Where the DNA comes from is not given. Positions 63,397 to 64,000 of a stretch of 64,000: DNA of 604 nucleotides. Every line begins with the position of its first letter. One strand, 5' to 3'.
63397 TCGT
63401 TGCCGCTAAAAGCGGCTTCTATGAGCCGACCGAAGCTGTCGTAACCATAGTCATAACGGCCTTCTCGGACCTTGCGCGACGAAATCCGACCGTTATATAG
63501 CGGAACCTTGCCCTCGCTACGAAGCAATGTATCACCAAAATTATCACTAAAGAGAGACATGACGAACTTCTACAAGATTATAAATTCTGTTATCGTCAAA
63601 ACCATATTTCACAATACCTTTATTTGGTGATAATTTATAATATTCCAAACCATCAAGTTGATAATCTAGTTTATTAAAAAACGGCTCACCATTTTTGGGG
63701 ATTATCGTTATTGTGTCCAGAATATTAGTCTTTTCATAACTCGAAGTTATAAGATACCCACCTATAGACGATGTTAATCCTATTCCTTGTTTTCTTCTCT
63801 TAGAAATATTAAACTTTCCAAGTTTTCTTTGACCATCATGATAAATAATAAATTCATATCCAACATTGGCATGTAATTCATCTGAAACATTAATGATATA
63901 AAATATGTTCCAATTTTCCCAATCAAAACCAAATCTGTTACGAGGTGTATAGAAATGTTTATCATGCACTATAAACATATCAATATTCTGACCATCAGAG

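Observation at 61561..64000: Orphan Rhs (YD-repeat) toxin tip with HExxH motif plus exported immunity candidate; the cassette array runs off the window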

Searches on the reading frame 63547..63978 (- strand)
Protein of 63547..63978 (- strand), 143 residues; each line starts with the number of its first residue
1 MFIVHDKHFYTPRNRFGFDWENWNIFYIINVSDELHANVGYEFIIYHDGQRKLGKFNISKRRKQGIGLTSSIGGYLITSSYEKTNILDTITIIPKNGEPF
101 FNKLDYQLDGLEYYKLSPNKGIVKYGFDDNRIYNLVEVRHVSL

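Call 3: search_protein_families(library=pfam, proteins=[window:63547-63978:-], max_evalue=1)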
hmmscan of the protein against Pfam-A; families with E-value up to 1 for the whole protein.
window:63547-63978:- (143 aa): 0 families

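Call 4: search_protein_families(library=ncbifam, proteins=[window:63547-63978:-], max_evalue=1)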
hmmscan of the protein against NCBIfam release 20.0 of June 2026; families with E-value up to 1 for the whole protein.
window:63547-63978:- (143 aa): 0 families

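Call 7: find_encoding_contigs(protein=window:63547-63978:-, flank=10000, max_places=10)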
Protein window:63547-63978:- (143 aa): 1 contig read that carries it; 1 place shown.
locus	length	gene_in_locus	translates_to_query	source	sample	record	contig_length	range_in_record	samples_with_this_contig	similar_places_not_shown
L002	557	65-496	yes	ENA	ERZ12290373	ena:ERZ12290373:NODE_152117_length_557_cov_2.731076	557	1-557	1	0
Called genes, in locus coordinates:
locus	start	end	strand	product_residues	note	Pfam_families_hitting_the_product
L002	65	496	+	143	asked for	-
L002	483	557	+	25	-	?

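Call 69: find_related_loci(query=window:63547-63978:-, collection=metagenome_contigs, flank=10000)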
Query window:63547-63978:- (143 aa) in metagenome_contigs; peptide patterns used: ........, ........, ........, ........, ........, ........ (x = any residue, [..] = any of these).
423 stretches matched a pattern, but none encodes a relative of the query by tblastn (E <= 1e-3).
